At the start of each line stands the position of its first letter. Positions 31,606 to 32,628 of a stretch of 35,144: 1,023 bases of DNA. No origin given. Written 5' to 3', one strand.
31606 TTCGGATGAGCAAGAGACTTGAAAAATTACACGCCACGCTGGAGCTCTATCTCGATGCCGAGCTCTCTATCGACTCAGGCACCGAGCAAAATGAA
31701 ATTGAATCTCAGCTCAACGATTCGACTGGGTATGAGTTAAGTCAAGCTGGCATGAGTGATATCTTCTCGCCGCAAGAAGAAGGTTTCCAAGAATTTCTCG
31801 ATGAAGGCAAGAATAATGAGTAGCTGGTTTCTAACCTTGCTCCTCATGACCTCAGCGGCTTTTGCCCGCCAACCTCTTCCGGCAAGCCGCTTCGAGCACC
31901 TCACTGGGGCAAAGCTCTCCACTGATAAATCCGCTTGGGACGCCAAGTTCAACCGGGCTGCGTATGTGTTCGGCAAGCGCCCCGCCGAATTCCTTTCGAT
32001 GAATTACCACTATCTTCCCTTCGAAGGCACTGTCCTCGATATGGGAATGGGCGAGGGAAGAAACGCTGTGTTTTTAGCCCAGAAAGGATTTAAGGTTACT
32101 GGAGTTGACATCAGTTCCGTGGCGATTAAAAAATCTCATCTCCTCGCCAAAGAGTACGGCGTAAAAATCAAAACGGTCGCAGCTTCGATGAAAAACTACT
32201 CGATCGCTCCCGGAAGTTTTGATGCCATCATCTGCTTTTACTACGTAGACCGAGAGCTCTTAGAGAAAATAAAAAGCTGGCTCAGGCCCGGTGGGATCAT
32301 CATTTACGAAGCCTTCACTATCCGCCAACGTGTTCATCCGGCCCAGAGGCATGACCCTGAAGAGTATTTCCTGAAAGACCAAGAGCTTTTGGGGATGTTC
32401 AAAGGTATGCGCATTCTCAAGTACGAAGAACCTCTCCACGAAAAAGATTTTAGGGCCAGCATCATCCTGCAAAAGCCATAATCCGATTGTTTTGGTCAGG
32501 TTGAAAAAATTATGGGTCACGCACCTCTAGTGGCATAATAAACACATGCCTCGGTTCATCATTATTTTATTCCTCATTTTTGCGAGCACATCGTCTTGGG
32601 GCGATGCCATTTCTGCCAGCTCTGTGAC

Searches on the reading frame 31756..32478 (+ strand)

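Call 29: search_protein_families(library=pfam, proteins=[window:31756-32478:+], max_evalue=0.01)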
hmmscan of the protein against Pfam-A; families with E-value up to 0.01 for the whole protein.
window:31756-32478:+ (241 aa): 11 families
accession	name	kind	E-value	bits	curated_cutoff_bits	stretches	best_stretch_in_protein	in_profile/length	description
PF13649.12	Methyltransf_25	-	1.8e-17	64.2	27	1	93-180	1-97/97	Methyltransferase domain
PF08241.18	Methyltransf_11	-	7.2e-14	52.6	21.2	1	94-183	1-94/95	Methyltransferase domain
PF13847.12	Methyltransf_31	-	7.1e-11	42.4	27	1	92-210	6-130/145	Methyltransferase domain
PF13489.12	Methyltransf_23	-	9.8e-11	42.1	27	1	86-191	19-123/164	Methyltransferase domain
PF08242.18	Methyltransf_12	-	5.9e-09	37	30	1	94-182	1-98/98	Methyltransferase domain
PF03848.20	TehB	-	6.2e-08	32.7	20.4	1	91-228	32-173/193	Tellurite resistance protein TehB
PF05175.20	MTS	-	7.6e-05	22.9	23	1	89-160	31-104/170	Methyltransferase small domain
PF01558.24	POR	-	0.0013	19.3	27.4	1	124-195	25-95/173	Pyruvate ferredoxin/flavodoxin oxidoreductase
PF05724.17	TPMT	-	0.0013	18.9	26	1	60-127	5-75/218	Thiopurine S-methyltransferase (TPMT)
PF06325.19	PrmA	-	0.0029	17.6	22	1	91-184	163-258/296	Ribosomal protein L11 methyltransferase (PrmA)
PF02353.26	CMAS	-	0.0066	16.2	27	0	92-202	65-182/273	Mycolic acid cyclopropane synthetase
